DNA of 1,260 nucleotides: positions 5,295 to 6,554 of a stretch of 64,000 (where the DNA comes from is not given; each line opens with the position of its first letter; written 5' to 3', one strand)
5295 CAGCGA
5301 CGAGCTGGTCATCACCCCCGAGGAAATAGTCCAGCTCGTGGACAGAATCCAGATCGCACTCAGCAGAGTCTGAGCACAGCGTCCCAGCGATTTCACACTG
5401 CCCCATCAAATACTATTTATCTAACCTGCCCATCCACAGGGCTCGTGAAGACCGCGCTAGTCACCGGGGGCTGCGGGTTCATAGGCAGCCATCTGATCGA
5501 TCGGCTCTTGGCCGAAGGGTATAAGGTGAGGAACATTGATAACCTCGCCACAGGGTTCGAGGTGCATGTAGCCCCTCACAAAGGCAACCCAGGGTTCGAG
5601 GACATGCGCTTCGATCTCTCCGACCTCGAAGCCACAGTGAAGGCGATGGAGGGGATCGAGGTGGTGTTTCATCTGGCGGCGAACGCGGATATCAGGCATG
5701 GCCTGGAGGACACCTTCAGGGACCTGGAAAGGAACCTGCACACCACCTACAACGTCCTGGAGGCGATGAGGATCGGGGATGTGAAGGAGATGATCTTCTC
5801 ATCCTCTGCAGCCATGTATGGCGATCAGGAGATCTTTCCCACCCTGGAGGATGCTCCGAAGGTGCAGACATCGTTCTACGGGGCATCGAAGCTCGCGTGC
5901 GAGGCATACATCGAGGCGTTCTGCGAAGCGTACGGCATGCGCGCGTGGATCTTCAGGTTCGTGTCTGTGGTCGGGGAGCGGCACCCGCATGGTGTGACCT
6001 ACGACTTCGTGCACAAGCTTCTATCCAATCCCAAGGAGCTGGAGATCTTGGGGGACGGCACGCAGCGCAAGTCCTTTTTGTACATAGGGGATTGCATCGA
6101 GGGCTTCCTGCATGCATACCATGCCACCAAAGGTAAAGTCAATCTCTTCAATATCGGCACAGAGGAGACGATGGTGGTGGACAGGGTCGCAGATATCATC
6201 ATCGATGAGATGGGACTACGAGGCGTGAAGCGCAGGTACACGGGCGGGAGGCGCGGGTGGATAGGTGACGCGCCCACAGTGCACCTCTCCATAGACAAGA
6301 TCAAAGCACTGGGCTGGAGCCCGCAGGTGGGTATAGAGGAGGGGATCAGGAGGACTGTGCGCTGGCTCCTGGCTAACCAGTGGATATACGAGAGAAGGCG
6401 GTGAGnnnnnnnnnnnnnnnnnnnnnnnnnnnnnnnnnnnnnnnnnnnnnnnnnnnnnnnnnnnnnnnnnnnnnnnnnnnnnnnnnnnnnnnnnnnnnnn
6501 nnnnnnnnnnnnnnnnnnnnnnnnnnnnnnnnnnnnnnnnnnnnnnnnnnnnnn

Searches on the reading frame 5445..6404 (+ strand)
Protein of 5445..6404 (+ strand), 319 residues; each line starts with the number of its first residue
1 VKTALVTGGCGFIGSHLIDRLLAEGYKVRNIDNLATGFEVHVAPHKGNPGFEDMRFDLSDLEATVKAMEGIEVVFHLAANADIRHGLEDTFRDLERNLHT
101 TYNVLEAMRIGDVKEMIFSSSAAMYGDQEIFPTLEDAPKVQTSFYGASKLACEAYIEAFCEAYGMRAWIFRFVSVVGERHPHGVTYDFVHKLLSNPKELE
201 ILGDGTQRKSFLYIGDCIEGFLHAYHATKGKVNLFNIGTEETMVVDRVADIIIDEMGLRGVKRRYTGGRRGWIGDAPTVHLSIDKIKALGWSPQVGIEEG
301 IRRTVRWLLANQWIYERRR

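Call 90: search_protein_families(library=pfam, proteins=[window:5445-6404:+], max_evalue=0.0001)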
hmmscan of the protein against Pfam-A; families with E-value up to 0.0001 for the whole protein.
window:5445-6404:+ (319 aa): 9 families
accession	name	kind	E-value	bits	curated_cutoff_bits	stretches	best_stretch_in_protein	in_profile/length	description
PF01370.27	Epimerase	-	1.1e-49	169.5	20.9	1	4-238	1-240/240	NAD dependent epimerase/dehydratase family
PF16363.11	GDP_Man_Dehyd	-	6.8e-41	141.2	27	1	5-304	1-332/332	GDP-mannose 4,6 dehydratase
PF01073.25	3Beta_HSD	-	3.9e-17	62.6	22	1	5-216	1-220/280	3-beta hydroxysteroid dehydrogenase/isomerase family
PF07993.18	NAD_binding_4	-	1.1e-11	44.8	20.1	1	66-184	84-215/258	Male sterility protein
PF02719.21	Polysacc_synt_2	-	1.4e-09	38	20.2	1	5-271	2-266/293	Polysaccharide biosynthesis protein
PF04321.23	RmlD_sub_bind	-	1.8e-09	37.6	27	1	4-208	3-182/287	RmlD substrate binding domain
PF13460.12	NAD_binding_10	-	1.2e-08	35.5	27.2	1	8-157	1-132/184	NAD(P)H-binding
PF00106.31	adh_short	-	7.9e-06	25.9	26.6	0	2-73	1-73/195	short chain dehydrogenase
PF05368.20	NmrA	-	6.8e-05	23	27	1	2-122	3-108/298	NmrA-like family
